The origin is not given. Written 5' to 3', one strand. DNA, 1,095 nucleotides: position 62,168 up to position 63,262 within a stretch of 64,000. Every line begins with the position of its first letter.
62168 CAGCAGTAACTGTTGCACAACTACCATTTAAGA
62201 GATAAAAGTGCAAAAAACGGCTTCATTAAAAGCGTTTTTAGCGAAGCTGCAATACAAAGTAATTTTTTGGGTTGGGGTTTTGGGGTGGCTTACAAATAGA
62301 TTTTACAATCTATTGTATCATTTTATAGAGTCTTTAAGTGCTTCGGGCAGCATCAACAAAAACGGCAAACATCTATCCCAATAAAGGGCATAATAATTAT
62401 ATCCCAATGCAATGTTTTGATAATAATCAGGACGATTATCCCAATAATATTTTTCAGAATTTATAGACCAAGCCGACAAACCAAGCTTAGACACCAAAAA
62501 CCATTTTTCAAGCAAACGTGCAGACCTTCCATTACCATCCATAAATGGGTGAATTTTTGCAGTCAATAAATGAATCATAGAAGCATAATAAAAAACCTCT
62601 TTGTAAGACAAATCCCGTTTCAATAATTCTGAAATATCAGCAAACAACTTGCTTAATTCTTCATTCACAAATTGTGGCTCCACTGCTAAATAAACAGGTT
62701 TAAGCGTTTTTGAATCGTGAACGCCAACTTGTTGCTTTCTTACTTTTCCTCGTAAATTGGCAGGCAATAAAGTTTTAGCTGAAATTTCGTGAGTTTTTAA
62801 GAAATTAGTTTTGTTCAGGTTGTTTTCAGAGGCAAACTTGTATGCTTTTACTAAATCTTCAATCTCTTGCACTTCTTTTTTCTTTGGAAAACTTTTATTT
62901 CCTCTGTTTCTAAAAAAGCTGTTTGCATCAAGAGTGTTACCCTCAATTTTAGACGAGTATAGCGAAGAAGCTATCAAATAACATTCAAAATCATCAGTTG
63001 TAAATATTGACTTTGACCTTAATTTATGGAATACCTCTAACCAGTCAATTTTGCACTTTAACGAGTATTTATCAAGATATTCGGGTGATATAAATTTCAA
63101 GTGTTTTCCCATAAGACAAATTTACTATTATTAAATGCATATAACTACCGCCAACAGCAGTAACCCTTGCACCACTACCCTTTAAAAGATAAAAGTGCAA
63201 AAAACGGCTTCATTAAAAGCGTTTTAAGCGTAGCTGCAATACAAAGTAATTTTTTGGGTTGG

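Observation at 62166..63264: Self-contained Fic (AMPylase) cassette bracketed by 112-bp direct repeats just upstream of radA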

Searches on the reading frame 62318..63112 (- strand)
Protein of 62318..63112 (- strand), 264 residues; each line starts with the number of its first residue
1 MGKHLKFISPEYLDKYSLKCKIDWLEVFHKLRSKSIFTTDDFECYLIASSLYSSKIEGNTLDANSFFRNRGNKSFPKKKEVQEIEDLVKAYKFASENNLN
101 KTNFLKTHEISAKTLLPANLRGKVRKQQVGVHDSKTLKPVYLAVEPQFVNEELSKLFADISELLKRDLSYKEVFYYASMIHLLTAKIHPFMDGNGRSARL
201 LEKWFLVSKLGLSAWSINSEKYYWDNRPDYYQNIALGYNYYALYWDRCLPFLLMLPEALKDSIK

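Call 9: find_encoding_contigs(protein=window:62318-63112:-, flank=10000, max_places=10)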
Protein window:62318-63112:- (264 aa): 1 contig read that carries it; 1 place shown.
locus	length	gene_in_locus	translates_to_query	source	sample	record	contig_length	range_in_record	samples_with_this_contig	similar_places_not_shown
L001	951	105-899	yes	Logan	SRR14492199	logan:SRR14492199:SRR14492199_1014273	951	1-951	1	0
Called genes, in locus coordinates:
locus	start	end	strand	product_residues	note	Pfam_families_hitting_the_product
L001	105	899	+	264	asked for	PF02661:Fic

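Call 10: search_protein_families(library=pfam, proteins=[window:62318-63112:-], max_evalue=0.01)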
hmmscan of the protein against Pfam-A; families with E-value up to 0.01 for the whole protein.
window:62318-63112:- (264 aa): 1 family
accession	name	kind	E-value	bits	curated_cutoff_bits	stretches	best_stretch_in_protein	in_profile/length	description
PF02661.23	Fic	-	2.3e-12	48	24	1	101-206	4-93/93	Fic/DOC family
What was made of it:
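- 62318..63112 (-): fic: 264-aa class II Fic-domain protein with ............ and SSKIEGN. Pfam PF02661, 48 bits (call 10).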

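Call 21: find_homologous_proteins(query=window:62318-63112:-)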
Query window:62318-63112:- (264 aa): 3089 proteins with E <= 0.001 among 4412 candidates; the best 120 are listed.
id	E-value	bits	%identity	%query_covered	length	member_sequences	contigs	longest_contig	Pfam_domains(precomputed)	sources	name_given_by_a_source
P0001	3.8e-166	569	96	100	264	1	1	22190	PF02661.24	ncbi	-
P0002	5.4e-163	559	95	100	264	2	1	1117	PF02661.24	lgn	-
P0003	1.4e-162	557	94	100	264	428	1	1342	PF02661.24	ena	-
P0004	1.9e-160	550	94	100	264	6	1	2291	PF02661.24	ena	-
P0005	2.2e-159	547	92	100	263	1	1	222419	PF02661.24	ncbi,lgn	-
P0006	7.6e-159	545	93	100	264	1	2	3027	PF02661.24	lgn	-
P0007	9.6e-158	542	92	100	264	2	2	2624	PF02661.24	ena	-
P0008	2.0e-157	541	91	100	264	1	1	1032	PF02661.24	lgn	-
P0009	1.8e-155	534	90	100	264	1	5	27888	PF02661.24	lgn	-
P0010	5.4e-155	533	90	100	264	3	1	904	PF02661.24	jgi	-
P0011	7.0e-154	529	89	100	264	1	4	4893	PF02661.24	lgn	-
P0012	1.3e-153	528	90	99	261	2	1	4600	PF02661.24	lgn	-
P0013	1.5e-153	528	90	100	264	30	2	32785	PF02661.24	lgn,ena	-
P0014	5.4e-153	526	89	100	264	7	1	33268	PF02661.24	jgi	-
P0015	6.0e-153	526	88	100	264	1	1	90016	PF02661.24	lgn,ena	-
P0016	7.7e-153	525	89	100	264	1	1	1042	PF02661.24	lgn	-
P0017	1.5e-152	525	89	100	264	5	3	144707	PF02661.24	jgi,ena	jgi:Fic family protein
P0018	4.3e-152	523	88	100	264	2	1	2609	PF02661.24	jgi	jgi:Fic family protein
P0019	1.0e-151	522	89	100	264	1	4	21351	PF02661.24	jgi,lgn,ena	jgi:Fic family protein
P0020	5.4e-151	519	89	100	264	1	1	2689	PF02661.24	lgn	-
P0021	6.7e-151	519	88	100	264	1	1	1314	PF02661.24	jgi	jgi:Fic family protein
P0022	1.1e-150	518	88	100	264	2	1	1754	PF02661.24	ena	-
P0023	2.2e-150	517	86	100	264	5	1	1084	PF02661.24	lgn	-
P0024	3.2e-149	514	87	99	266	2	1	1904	PF02661.24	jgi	-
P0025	3.4e-149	514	88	100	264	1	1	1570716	PF02661.24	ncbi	-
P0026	6.4e-149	513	86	100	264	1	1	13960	PF02661.24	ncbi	-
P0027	9.5e-149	512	86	100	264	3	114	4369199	PF02661.24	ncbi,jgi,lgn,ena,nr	ncbi:MAG: Fic family protein [Sphingobacteriales bacterium]|jgi:Fic family protein|nr:Fic family pro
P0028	1.9e-148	511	87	100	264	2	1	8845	PF02661.24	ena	-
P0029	7.6e-147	506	86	100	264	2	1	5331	PF02661.24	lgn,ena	-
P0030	2.4e-146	504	84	100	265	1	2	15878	PF02661.24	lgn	-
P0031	6.6e-146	503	86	100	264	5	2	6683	PF02661.24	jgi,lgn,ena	-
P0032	6.8e-146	503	84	100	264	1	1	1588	PF02661.24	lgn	-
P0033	1.2e-145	502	85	100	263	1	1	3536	PF02661.24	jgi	jgi:Fic family protein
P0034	2.0e-145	501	85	100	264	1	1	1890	PF02661.24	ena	-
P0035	2.3e-144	498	84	100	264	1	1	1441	PF02661.24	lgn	-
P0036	2.2e-143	495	83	100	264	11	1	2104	PF02661.24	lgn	-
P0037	2.8e-143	494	83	100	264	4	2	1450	PF02661.24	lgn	-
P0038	4.1e-143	494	83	100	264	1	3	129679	PF02661.24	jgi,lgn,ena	-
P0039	5.8e-142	490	84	99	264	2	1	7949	PF02661.24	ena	-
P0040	4.9e-141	487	83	98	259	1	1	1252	PF02661.24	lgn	-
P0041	1.7e-140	485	79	99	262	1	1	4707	PF02661.24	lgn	-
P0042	9.5e-139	479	80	100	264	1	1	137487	PF02661.24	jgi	jgi:Fic family protein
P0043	1.7e-138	479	82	100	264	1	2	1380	PF02661.24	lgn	-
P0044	2.3e-138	478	81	100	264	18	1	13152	PF02661.24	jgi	jgi:Fic family protein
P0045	5.1e-138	477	80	100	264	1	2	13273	PF02661.24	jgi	jgi:Fic family protein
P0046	7.8e-137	473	79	100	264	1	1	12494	PF02661.24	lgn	-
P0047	1.2e-136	472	80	100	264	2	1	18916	PF02661.24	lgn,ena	-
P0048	3.2e-136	471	77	100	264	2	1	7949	PF02661.24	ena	-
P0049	4.4e-136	471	79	100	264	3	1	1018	PF02661.24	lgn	-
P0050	7.8e-135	466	78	98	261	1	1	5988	PF02661.24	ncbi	-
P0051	1.0e-134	466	80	100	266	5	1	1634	PF02661.24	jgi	-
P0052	2.8e-134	465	77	100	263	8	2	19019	PF02661.24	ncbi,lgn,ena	-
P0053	1.2e-133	463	76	100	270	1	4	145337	PF02661.24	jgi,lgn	jgi:Fic family protein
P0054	1.3e-133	462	77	100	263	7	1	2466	PF02661.24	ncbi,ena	-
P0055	4.6e-133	461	78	99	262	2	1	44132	PF02661.24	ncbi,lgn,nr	ncbi:MAG: Fic family protein [Pseudarcicella sp.]|nr:Fic family protein [Pseudarcicella sp.]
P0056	5.6e-133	460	78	100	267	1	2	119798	PF02661.24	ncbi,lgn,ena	-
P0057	3.4e-132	458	78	99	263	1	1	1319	PF02661.24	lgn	-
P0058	6.4e-132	457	76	100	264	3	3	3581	PF02661.24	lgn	-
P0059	9.2e-132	456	75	100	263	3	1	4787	PF02661.24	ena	-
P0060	1.3e-131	456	88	88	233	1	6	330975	PF02661.24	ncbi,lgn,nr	ncbi:MAG: Fic family protein [Bacteroidetes bacterium]|nr:Fic family protein [Bacteroidota bacterium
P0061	2.2e-131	455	76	100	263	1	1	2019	PF02661.24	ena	-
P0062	2.6e-131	455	78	98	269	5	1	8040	PF02661.24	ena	-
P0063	3.4e-130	451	76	98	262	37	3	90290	PF02661.24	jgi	jgi:Fic family protein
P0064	1.2e-129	449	77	98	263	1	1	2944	PF02661.24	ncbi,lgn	-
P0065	3.8e-129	448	76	99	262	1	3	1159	PF02661.24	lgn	-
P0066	7.0e-129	447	75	98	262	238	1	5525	PF02661.24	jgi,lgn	jgi:Fic family protein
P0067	7.8e-129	447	76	98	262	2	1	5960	PF02661.24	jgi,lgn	jgi:Fic family protein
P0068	2.5e-128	445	74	100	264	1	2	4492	PF02661.24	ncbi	-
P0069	3.3e-128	445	77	100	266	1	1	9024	PF02661.24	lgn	-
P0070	5.1e-128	444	74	100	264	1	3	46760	PF02661.24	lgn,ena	-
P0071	5.7e-128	444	74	99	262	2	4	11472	PF02661.24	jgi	jgi:Fic family protein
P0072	9.9e-128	443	75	98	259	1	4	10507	PF02661.24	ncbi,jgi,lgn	-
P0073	3.1e-127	442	75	100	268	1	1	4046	PF02661.24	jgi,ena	-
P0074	4.1e-127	441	75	100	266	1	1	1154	PF02661.24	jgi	jgi:Fic family protein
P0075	9.1e-127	440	75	98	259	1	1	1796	PF02661.24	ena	-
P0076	1.1e-126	440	75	98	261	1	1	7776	PF02661.24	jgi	jgi:Fic family protein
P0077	1.1e-126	440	74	99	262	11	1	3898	PF02661.24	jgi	jgi:Fic family protein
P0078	3.6e-126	438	74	99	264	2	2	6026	PF02661.24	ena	-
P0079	5.6e-126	437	73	100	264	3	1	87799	PF02661.24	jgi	jgi:Fic family protein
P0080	6.0e-125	434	75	100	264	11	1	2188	PF02661.24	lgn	-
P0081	7.5e-125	434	74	100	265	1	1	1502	PF02661.24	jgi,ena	-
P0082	1.4e-124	433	73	99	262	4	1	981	PF02661.24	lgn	-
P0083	2.7e-124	432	81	90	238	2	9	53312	PF02661.24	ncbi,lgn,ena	-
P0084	3.2e-124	432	73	100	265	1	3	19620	PF02661.24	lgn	-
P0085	3.3e-124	432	73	98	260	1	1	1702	PF02661.24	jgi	jgi:Fic family protein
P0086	5.1e-124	431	72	98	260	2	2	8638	PF02661.24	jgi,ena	-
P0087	7.0e-124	431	73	98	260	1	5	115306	PF02661.24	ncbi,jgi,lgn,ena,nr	ncbi:MAG TPA: Fic family protein [Salinivirgaceae bacterium]|nr:Fic family protein [Salinivirgaceae 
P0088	7.5e-124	431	71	99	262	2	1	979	PF02661.24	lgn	-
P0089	1.1e-123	430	74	100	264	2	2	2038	PF02661.24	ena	-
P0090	1.1e-123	430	72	100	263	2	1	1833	PF02661.24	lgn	-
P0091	1.3e-123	430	73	99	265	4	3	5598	PF02661.24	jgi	jgi:Fic family protein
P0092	1.4e-123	430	73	99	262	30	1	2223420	PF02661.24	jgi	jgi:Fic family protein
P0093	4.4e-123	428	72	99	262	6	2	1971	PF02661.24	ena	-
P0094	4.4e-123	428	71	99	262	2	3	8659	PF02661.24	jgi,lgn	jgi:Fic family protein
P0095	6.7e-123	427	73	100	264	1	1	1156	PF02661.24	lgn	-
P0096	1.0e-122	427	72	98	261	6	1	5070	PF02661.24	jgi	-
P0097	1.2e-122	427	72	98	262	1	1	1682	PF02661.24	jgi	jgi:Fic family protein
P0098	2.0e-122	426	74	98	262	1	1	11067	PF02661.24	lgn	-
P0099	4.0e-122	425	72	98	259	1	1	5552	PF02661.24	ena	-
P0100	9.5e-122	424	71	99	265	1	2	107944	PF02661.24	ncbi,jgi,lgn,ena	jgi:Fic family protein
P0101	2.2e-121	422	71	100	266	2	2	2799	PF02661.24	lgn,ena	-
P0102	8.4e-121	421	71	99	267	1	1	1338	PF02661.24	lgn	-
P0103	8.4e-121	421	70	98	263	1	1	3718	PF02661.24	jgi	jgi:Fic family protein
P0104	3.5e-120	418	71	98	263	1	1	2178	PF02661.24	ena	-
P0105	3.8e-120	418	69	100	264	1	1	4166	PF02661.24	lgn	-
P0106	6.3e-120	418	71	98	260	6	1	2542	PF02661.24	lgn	-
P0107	1.1e-119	417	71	98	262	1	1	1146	PF02661.24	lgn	-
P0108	1.6e-119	416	71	98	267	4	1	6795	PF02661.24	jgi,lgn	jgi:Fic family protein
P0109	2.9e-119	415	70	98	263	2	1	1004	PF02661.24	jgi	jgi:Fic family protein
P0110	3.1e-119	415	70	100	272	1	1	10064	PF02661.24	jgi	jgi:Fic family protein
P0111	4.7e-119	415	70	98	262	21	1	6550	PF02661.24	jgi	-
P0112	6.5e-119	414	71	98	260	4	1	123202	PF02661.24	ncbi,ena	-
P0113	9.2e-119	414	70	100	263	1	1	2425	PF02661.24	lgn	-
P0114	9.9e-119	414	69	98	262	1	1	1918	PF02661.24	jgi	jgi:Fic family protein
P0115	1.1e-118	414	69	99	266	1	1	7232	PF02661.24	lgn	-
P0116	1.8e-118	413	72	98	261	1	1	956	PF02661.24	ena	-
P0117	1.9e-118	413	71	100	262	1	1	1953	PF02661.24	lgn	-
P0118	4.8e-118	411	70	98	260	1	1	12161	PF02661.24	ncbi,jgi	-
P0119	5.6e-118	411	71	99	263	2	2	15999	PF02661.24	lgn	-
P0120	8.3e-118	411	73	99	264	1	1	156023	PF02661.24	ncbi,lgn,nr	ncbi:Fic family protein [bacterium]|nr:Fic family protein [bacterium]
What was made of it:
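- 62318..63112 (-): 3089 homologues, the best 120 at 69-96% identity across Bacteroidota (call 21).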

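Call 22: find_encoding_contigs(protein=P0001, flank=6000, max_places=4)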
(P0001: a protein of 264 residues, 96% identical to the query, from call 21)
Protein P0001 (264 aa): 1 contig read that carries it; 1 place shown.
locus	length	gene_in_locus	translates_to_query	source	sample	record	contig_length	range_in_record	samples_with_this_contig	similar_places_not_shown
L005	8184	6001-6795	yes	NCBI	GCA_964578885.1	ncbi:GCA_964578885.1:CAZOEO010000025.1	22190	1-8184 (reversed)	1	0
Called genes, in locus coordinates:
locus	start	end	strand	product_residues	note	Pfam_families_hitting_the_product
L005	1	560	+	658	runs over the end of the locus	PF00676:E1_dh, PF02779:Transket_pyr, PF02780:Transketolase_C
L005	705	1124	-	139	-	PF00571:CBS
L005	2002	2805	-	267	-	PF13091:PLDc_2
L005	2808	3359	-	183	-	-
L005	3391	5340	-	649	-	PF02463:SMC_N (weak), PF13175:AAA_15, PF13304:AAA_21 (weak)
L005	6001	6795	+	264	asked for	PF02661:Fic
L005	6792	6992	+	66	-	-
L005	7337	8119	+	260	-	PF05050:Methyltransf_21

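Call 23: find_encoding_contigs(protein=P0005, flank=6000, max_places=4)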
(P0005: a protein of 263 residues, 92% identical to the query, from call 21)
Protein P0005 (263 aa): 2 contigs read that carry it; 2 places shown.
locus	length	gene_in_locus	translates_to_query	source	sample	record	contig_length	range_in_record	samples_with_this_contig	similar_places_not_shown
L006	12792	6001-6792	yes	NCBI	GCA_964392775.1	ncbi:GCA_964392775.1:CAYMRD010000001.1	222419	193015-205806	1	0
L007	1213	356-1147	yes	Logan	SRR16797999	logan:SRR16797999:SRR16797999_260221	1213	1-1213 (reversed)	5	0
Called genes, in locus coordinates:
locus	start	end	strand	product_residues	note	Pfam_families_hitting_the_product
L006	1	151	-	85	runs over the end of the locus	-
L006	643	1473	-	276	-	PF18599:LCIB_C_CA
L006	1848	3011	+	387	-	PF00109:ketoacyl-synt, PF02801:Ketoacyl-synt_C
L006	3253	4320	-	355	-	PF03150:CCP_MauG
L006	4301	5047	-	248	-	PF20243:MbnP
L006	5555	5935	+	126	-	-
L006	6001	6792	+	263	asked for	PF02661:Fic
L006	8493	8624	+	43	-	-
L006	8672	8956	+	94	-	-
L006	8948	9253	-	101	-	PF09827:CRISPR_Cas2, PF20803:PaaX_M (weak)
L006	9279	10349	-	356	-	PF01867:Cas_Cas1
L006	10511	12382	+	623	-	PF02518:HATPase_c (weak), PF00204:DNA_gyraseB, PF01751:Toprim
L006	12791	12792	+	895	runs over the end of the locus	PF00521:DNA_topoisoIV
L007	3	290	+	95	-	?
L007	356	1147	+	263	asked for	PF02661:Fic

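Call 24: find_encoding_contigs(protein=P0027, flank=6000, max_places=10)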
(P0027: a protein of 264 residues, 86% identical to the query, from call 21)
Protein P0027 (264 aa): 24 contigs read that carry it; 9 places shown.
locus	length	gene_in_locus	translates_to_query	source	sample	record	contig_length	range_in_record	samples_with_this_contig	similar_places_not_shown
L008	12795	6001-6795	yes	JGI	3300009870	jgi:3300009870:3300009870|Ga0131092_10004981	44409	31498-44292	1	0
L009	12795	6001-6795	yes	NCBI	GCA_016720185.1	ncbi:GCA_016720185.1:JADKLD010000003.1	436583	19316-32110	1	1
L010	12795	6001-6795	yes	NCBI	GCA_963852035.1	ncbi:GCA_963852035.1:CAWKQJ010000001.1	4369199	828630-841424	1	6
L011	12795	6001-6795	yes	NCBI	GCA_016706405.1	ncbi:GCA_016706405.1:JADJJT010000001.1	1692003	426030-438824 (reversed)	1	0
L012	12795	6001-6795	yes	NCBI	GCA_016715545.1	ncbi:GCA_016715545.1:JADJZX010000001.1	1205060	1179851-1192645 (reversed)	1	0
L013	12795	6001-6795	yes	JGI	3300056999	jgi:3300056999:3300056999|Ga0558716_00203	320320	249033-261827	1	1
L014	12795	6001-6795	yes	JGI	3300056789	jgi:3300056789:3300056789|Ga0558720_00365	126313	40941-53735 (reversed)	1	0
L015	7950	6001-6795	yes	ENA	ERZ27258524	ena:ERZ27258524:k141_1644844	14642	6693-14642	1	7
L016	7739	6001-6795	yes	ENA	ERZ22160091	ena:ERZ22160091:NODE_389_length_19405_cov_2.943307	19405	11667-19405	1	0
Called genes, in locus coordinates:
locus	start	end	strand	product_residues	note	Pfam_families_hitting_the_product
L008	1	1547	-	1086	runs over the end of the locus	PF13091:PLDc_2, PF00176:SNF2-rel_dom (faint), PF04851:ResIII, PF00271:Helicase_C, PF22590:Cas3-like_C_2 (weak)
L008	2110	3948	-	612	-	PF13086:AAA_11, PF13245:AAA_19, PF13604:AAA_30, PF05127:NAT10_TcmA_helicase, PF13086:AAA_11, PF13087:AAA_12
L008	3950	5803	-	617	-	-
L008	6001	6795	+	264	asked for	PF02661:Fic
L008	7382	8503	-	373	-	-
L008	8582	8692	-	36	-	-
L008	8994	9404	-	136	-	PF08327:AHSA1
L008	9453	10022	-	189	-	PF28474:DUF8412, PF13376:OmdA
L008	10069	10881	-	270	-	PF00561:Abhydrolase_1, PF12146:Hydrolase_4, PF12697:Abhydrolase_6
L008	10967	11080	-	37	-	-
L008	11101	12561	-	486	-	PF00704:Glyco_hydro_18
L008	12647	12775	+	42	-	-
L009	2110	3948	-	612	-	PF13086:AAA_11, PF13245:AAA_19, PF13604:AAA_30, PF05127:NAT10_TcmA_helicase, PF13086:AAA_11, PF13087:AAA_12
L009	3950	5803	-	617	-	-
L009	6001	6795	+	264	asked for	PF02661:Fic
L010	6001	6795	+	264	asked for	PF02661:Fic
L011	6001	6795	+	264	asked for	PF02661:Fic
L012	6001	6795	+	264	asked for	PF02661:Fic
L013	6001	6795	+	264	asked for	PF02661:Fic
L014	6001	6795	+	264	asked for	PF02661:Fic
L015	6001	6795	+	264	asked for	PF02661:Fic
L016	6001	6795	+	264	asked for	PF02661:Fic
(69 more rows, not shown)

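Call 35: find_encoding_contigs(protein=P0009, flank=5000, max_places=5)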
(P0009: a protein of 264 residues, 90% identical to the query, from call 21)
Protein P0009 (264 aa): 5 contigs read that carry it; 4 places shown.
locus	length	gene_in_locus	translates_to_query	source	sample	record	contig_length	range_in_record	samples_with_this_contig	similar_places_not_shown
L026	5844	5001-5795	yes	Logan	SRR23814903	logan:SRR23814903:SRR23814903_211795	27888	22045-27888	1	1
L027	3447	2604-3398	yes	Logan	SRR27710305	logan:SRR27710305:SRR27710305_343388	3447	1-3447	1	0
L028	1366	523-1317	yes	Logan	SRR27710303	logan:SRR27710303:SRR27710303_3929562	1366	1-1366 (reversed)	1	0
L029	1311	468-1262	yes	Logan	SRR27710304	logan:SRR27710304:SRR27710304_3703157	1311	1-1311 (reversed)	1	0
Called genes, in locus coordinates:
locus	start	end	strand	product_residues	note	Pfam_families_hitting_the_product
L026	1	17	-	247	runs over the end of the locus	PF13568:OMP_b-brl_2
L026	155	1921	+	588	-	-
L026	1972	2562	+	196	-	PF08712:Nfu_N, PF01106:NifU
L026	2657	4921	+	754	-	PF18962:Por_Secre_tail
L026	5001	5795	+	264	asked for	PF02661:Fic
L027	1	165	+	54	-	?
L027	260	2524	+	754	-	PF18962:Por_Secre_tail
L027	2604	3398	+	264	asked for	PF02661:Fic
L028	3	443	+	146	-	?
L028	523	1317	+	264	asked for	PF02661:Fic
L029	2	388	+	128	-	?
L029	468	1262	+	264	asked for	PF02661:Fic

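Call 36: find_encoding_contigs(protein=P0013, flank=5000, max_places=3)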
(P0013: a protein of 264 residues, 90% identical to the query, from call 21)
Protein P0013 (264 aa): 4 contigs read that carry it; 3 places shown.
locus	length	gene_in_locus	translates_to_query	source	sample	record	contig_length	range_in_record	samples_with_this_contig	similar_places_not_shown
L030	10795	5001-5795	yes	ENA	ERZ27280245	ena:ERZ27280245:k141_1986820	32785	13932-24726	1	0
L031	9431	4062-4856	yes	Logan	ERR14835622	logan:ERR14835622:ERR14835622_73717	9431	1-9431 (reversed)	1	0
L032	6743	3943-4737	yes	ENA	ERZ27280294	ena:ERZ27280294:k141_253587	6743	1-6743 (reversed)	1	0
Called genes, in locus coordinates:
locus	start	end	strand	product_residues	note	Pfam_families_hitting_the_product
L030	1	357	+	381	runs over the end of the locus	PF00155:Aminotran_1_2 (weak), PF00266:Aminotran_5, PF01212:Beta_elim_lyase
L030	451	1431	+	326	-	PF02779:Transket_pyr, PF02780:Transketolase_C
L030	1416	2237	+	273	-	PF07610:DUF1573, PF22544:HYDIN_VesB_CFA65-like_Ig (weak)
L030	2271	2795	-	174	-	PF07609:DUF1572, PF12867:DinB_2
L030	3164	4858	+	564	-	PF07837:FTCD_N, PF02971:FTCD, PF04961:FTCD_C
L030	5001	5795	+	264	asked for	PF02661:Fic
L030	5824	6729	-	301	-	PF05875:Ceramidase, PF04080:Per1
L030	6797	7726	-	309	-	PF03372:Exo_endo_phos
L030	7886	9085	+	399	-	PF00534:Glycos_transf_1, PF13692:Glyco_trans_1_4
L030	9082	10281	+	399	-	PF13506:Glyco_transf_21, PF00535:Glycos_transf_2, PF13641:Glyco_tranf_2_3, PF13632:Glyco_trans_2_3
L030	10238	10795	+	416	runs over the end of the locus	PF00926:DHBP_synthase, PF00925:GTP_cyclohydro2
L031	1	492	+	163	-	?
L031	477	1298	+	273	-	PF07610:DUF1573, PF22544:HYDIN_VesB_CFA65-like_Ig (weak)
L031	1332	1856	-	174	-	PF07609:DUF1572, PF12867:DinB_2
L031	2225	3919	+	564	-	PF07837:FTCD_N, PF02971:FTCD, PF04961:FTCD_C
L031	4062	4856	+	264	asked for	PF02661:Fic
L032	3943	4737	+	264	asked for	PF02661:Fic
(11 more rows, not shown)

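Call 37: find_encoding_contigs(protein=P0017, flank=5000, max_places=3)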
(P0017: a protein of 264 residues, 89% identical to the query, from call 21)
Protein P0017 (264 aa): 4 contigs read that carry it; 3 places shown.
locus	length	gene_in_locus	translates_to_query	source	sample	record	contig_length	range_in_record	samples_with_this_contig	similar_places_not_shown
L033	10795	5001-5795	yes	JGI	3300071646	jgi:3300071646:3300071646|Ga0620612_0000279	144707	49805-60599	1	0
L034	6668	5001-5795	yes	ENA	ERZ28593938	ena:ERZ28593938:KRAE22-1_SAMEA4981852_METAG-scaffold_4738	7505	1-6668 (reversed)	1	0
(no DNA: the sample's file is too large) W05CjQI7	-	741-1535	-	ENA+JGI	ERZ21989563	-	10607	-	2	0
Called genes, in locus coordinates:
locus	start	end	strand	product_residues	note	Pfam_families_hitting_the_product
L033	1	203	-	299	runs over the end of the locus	PF01745:IPT, PF01715:IPPT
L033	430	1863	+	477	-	PF13472:Lipase_GDSL_2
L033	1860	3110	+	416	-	PF13472:Lipase_GDSL_2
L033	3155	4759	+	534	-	PF03062:MBOAT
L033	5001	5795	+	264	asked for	PF02661:Fic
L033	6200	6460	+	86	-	-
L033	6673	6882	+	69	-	PF04480:DUF559, PF18741:MTES_1575 (weak)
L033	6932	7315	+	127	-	-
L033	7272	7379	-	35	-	-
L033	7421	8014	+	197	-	PF27110:DUF8347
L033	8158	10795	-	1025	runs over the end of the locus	PF00005:ABC_tran, PF19055:ABC2_membrane_7 (weak), PF01061:ABC2_membrane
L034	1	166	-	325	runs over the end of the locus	PF01745:IPT, PF01715:IPPT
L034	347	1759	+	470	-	PF13472:Lipase_GDSL_2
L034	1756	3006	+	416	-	PF00657:Lipase_GDSL (faint), PF13472:Lipase_GDSL_2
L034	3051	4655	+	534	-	PF03062:MBOAT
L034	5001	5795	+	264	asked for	PF02661:Fic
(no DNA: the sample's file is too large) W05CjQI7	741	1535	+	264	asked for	PF02661:Fic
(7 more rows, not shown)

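Call 38: find_encoding_contigs(protein=P0025, flank=5000, max_places=3)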
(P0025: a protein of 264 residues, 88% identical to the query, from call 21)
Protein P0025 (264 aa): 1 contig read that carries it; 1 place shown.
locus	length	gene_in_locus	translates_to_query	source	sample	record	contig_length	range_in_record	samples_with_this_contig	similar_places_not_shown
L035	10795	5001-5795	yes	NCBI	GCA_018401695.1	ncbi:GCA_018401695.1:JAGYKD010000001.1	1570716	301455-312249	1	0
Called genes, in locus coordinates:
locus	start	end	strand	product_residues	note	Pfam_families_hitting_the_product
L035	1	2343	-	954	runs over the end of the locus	PF19081:Ig_7 (weak)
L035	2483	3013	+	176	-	PF05241:EBP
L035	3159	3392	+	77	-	-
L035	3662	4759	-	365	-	PF13776:DUF4172, PF02661:Fic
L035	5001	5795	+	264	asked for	PF02661:Fic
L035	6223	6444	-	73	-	PF04255:DUF433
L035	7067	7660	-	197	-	-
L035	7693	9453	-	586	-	PF01541:GIY-YIG, PF27096:UvrC_M, PF22920:UvrC_RNaseH, PF08459:UvrC_RNaseH_dom, PF14520:HHH_5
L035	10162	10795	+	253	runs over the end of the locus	PF00561:Abhydrolase_1, PF12146:Hydrolase_4 (faint), PF12697:Abhydrolase_6, PF00561:Abhydrolase_1 (weak)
